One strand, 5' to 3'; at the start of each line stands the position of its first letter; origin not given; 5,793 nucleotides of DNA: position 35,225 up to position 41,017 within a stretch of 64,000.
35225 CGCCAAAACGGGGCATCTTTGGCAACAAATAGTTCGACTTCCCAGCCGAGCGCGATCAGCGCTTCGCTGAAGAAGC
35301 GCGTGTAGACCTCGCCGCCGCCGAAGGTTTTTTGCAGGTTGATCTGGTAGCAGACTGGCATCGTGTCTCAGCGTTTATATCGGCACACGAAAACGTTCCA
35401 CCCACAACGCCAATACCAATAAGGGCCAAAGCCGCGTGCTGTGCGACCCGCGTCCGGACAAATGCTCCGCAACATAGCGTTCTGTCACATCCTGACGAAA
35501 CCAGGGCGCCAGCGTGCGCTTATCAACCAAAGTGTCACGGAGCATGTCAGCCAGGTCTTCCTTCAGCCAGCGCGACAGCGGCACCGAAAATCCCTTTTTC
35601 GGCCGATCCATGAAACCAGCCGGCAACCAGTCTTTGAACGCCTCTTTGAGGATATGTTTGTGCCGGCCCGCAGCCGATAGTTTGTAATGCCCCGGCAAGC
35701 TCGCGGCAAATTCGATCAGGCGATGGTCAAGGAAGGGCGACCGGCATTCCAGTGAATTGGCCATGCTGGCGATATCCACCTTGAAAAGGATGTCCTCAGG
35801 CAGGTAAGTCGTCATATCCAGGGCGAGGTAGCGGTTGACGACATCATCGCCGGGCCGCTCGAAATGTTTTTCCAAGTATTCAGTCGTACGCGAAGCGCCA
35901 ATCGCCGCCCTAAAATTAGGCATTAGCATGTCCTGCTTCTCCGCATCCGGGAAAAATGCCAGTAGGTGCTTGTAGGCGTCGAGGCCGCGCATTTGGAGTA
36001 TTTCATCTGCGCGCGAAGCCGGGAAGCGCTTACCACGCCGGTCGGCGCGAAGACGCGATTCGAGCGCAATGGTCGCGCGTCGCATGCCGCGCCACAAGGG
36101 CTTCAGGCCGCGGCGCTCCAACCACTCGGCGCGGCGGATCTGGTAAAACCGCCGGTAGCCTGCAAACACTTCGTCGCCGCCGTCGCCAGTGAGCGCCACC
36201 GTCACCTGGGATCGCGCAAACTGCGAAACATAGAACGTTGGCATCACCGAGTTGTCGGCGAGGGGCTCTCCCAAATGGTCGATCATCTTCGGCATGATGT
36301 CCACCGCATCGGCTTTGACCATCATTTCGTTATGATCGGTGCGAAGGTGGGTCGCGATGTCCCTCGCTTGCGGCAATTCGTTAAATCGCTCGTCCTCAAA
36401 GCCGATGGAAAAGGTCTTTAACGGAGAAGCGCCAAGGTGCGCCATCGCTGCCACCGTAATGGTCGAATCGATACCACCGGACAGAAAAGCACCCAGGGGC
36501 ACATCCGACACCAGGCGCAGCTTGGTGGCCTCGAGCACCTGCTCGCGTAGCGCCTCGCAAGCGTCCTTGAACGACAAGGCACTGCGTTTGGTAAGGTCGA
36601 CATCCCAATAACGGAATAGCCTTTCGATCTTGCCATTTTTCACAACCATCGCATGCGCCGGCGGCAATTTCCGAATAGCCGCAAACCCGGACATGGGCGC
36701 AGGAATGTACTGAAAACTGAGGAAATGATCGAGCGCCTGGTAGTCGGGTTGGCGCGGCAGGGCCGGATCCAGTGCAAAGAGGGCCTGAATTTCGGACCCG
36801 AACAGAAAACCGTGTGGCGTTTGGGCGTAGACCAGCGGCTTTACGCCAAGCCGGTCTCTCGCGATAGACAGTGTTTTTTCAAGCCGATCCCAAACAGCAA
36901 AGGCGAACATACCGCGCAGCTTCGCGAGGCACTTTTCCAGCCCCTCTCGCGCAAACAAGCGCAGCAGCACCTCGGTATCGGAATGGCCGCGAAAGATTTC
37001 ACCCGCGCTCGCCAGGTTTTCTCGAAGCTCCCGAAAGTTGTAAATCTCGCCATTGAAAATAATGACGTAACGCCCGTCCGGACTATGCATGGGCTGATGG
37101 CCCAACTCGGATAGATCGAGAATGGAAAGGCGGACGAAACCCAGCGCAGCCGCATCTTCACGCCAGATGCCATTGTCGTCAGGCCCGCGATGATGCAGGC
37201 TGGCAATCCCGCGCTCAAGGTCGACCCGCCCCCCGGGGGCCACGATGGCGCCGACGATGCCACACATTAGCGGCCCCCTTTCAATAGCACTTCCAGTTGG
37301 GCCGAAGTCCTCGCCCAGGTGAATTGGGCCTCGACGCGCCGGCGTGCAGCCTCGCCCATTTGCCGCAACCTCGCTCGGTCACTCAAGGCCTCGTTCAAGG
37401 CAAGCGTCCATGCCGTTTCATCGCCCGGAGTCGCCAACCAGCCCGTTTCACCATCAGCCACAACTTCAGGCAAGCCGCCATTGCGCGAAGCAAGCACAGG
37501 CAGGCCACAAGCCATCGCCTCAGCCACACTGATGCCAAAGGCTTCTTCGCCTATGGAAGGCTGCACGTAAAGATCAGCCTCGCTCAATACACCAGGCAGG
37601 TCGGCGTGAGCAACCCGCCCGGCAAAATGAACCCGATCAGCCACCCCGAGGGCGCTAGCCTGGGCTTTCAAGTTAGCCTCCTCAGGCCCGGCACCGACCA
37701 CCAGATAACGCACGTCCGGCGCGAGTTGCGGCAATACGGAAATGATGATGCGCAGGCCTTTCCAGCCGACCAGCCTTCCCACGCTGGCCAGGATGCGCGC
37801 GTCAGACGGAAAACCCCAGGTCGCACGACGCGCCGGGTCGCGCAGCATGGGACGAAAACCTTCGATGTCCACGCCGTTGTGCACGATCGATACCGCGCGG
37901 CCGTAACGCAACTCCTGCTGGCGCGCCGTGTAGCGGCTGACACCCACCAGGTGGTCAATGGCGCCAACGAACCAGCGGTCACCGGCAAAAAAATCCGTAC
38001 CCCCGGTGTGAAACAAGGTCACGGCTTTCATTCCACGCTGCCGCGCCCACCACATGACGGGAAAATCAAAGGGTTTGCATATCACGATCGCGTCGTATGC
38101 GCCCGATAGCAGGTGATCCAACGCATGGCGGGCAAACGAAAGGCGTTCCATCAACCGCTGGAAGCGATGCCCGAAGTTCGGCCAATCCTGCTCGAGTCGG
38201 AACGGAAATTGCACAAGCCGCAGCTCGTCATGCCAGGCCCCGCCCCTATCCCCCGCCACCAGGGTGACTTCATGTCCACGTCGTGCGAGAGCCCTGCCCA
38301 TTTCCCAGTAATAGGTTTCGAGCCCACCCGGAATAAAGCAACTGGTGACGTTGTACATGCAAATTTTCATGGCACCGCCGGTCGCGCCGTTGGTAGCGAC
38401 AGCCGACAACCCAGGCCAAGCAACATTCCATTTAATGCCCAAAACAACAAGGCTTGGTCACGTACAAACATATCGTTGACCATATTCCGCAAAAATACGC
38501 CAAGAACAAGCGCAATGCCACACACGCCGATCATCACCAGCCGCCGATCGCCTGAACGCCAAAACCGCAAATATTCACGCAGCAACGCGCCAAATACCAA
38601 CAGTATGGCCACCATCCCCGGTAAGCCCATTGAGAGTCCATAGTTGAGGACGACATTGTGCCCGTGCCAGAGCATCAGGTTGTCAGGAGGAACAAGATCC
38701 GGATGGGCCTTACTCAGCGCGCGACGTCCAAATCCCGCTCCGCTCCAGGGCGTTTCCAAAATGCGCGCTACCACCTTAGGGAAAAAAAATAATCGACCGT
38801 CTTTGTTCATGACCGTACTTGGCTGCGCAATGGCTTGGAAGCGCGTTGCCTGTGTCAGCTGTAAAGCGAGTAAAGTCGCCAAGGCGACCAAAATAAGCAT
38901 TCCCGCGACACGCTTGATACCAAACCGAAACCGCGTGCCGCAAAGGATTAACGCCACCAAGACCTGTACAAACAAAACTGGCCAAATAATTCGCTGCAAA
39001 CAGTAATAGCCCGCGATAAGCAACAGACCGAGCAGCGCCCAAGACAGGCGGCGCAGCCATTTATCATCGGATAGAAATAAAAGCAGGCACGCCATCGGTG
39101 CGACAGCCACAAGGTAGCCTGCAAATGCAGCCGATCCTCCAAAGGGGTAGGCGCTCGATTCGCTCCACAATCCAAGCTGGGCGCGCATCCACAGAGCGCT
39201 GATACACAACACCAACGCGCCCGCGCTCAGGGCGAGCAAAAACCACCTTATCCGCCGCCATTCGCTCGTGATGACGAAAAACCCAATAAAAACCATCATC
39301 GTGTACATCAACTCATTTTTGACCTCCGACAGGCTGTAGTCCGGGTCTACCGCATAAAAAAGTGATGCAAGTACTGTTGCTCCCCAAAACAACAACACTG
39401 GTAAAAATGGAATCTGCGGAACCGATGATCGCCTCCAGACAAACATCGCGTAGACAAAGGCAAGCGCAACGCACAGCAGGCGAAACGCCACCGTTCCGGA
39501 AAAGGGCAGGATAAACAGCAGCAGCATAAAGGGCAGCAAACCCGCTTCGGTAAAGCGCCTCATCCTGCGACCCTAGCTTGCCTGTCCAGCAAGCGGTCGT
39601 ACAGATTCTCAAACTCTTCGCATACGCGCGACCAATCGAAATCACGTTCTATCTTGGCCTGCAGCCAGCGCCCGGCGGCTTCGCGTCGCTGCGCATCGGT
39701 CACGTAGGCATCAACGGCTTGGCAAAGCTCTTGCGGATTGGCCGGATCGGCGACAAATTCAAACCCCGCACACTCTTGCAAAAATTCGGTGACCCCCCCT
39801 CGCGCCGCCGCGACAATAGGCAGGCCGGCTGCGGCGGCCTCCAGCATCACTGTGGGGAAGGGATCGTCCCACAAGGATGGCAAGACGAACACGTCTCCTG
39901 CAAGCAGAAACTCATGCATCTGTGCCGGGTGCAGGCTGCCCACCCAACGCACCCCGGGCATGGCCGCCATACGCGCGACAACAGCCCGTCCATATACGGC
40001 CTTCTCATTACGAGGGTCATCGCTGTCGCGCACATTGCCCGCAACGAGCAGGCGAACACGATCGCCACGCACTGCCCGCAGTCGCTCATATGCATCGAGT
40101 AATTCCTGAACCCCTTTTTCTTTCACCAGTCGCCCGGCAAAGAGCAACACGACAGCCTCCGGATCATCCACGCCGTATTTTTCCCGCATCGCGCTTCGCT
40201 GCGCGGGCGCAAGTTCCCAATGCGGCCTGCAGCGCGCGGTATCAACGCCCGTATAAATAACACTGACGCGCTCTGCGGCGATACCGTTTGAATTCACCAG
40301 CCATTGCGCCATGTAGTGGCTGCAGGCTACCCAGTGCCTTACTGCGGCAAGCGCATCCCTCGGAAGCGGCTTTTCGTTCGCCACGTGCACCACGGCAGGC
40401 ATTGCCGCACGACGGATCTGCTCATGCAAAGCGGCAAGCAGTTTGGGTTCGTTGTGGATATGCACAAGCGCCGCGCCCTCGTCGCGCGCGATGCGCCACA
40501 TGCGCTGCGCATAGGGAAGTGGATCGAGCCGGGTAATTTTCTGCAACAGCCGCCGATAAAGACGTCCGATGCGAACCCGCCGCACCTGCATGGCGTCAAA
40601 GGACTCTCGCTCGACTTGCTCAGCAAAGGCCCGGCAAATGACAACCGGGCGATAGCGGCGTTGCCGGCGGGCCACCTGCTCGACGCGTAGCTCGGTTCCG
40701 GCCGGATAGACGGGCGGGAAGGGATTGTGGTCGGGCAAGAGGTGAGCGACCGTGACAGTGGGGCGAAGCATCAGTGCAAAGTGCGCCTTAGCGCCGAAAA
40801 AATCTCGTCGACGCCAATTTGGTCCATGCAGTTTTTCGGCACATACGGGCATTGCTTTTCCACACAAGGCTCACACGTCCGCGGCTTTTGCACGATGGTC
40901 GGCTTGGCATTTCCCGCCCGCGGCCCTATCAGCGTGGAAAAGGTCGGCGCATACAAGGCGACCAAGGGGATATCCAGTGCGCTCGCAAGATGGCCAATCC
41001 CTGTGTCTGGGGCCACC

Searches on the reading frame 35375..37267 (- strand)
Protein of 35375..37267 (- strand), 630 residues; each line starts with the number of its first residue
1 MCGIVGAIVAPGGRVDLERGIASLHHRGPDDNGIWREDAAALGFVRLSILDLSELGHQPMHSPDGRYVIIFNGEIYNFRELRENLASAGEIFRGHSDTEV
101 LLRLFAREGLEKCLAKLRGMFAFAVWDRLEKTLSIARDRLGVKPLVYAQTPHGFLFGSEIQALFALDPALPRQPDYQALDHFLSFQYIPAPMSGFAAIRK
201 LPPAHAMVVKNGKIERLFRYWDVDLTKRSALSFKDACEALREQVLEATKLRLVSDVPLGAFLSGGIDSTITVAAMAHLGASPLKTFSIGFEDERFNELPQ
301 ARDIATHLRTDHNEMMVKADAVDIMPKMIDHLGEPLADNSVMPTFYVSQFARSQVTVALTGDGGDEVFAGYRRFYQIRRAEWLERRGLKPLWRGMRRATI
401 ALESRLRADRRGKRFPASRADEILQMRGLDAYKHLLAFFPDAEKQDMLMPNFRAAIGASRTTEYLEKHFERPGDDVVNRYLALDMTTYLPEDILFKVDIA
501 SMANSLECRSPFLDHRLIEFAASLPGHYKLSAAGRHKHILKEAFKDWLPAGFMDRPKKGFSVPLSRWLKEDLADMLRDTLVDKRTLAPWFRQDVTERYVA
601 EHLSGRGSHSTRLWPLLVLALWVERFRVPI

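Call 53: search_protein_families(library=pfam, proteins=[window:35375-37267:-], max_evalue=0.0001)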
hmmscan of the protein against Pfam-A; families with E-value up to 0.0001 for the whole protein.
window:35375-37267:- (630 aa): 3 families
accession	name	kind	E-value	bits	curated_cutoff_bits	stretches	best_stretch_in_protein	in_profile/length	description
PF00733.27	Asn_synthase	-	4.3e-96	323.1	21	1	240-623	2-353/354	Asparagine synthase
PF13522.11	GATase_6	-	7.3e-46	155.9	27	1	29-159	1-130/130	Glutamine amidotransferase domain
PF13537.11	GATase_7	-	4.4e-45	153.1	25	1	46-164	3-122/123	Glutamine amidotransferase domain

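Call 88: search_protein_families(library=ncbifam, proteins=[window:35375-37267:-], max_evalue=1e-10)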
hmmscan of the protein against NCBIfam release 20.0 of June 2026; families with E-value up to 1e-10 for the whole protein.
window:35375-37267:- (630 aa): 9 families
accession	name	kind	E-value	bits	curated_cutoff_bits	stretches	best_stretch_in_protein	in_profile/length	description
TIGR03108.1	eps_aminotran_1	hypoth_equivalog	6.2e-165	550.4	816.9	1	1-624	1-626/628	XrtA/PEP-CTERM system amidotransferase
TIGR01536.1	asn_synth_AEB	equivalog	3.5e-138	461.8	267.1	1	2-560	1-517/517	asparagine synthase (glutamine-hydrolyzing)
TIGR03104.1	trio_amidotrans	equivalog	6.8e-119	397.7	570.1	2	1-377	1-386/589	N-acetylglutaminylglutamine amidotransferase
NF006949.0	PRK09431.1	equivalog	2.6e-85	287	499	3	1-165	1-167/554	asparagine synthase B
NF033535.1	lass_lactam_cya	exception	1.5e-67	228.6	525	1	1-379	1-388/668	lasso peptide isopeptide bond-forming cyclase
NF033561.1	macrolact_Ik_Al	subfamily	2.8e-23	82.3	300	1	102-560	64-492/561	albusnodin/ikarugamycin family macrolactam cyclase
NF001484.0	PRK00331.1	subfamily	5.3e-13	48.2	381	0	59-164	87-199/601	isomerizing glutamine--fructose-6-phosphate transaminase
TIGR01135.1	glmS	equivalog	3.4e-12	45.7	418.05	0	59-165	86-199/607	glutamine--fructose-6-phosphate transaminase (isomerizing)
TIGR01134.1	purF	equivalog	5.1e-12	45.9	350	0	43-164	69-200/432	amidophosphoribosyltransferase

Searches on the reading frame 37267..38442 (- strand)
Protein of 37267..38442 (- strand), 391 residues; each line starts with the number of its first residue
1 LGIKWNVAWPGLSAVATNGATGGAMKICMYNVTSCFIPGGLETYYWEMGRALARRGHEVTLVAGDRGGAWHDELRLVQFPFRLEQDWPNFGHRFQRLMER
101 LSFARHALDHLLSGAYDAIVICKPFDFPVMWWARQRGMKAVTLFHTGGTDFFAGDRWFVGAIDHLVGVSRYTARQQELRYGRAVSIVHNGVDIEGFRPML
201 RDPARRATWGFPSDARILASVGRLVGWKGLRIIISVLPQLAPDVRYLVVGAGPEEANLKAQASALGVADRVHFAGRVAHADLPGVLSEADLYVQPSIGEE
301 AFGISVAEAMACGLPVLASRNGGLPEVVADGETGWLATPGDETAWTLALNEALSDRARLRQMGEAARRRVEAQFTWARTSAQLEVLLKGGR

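Call 53: search_protein_families(library=pfam, proteins=[window:37267-38442:-], max_evalue=0.0001)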
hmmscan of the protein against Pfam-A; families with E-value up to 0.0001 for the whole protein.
window:37267-38442:- (391 aa): 6 families
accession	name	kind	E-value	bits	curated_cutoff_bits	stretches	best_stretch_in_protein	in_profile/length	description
PF00534.26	Glycos_transf_1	-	4.5e-44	150.4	26.4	1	206-369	6-172/172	Glycosyl transferases group 1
PF13692.12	Glyco_trans_1_4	-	1.4e-35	123.1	27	1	216-355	2-142/142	Glycosyl transferases group 1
PF13439.12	Glyco_transf_4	-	1.8e-20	74.1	28.5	1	38-194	1-169/170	Glycosyltransferase Family 4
PF20706.3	GT4-conflict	-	1.7e-15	57.3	26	1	214-383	196-385/385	Family 4 Glycosyltransferase in conflict systems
PF13524.12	Glyco_trans_1_2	-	7.9e-15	55.5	25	1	237-383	9-142/144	Glycosyl transferase-like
PF13579.12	Glyco_trans_4_4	-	8.8e-10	39.6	29.7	1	39-186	1-154/158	Glycosyl transferase 4-like domain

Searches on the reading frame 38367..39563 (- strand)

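Call 53: search_protein_families(library=pfam, proteins=[window:38367-39563:-], max_evalue=0.0001)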
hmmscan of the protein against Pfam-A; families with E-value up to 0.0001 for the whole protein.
window:38367-39563:- (398 aa): 1 family
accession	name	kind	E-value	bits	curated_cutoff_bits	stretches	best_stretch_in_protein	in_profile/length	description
PF04932.20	Wzy_C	-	1.3e-08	35.2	31.7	1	177-321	2-149/149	O-Antigen ligase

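Call 88: search_protein_families(library=ncbifam, proteins=[window:38367-39563:-], max_evalue=1e-10)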
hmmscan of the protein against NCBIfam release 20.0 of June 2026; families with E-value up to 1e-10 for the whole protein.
window:38367-39563:- (398 aa): 0 families

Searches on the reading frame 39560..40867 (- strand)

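Call 53: search_protein_families(library=pfam, proteins=[window:39560-40867:-], max_evalue=0.0001)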
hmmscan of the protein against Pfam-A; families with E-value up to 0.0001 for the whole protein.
window:39560-40867:- (435 aa): 5 families
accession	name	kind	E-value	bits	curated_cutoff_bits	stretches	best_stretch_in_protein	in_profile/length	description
PF00534.26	Glycos_transf_1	-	5.8e-25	88.2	26.4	1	228-398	6-165/172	Glycosyl transferases group 1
PF13692.12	Glyco_trans_1_4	-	1.3e-23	84.3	27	1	240-391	3-142/142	Glycosyl transferases group 1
PF13439.12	Glyco_transf_4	-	2.6e-14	54.1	28.5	1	57-212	3-170/170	Glycosyltransferase Family 4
PF20706.3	GT4-conflict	-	2.6e-10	40.3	26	1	235-418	194-384/385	Family 4 Glycosyltransferase in conflict systems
PF13524.12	Glyco_trans_1_2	-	9.3e-09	35.8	25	1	270-420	14-143/144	Glycosyl transferase-like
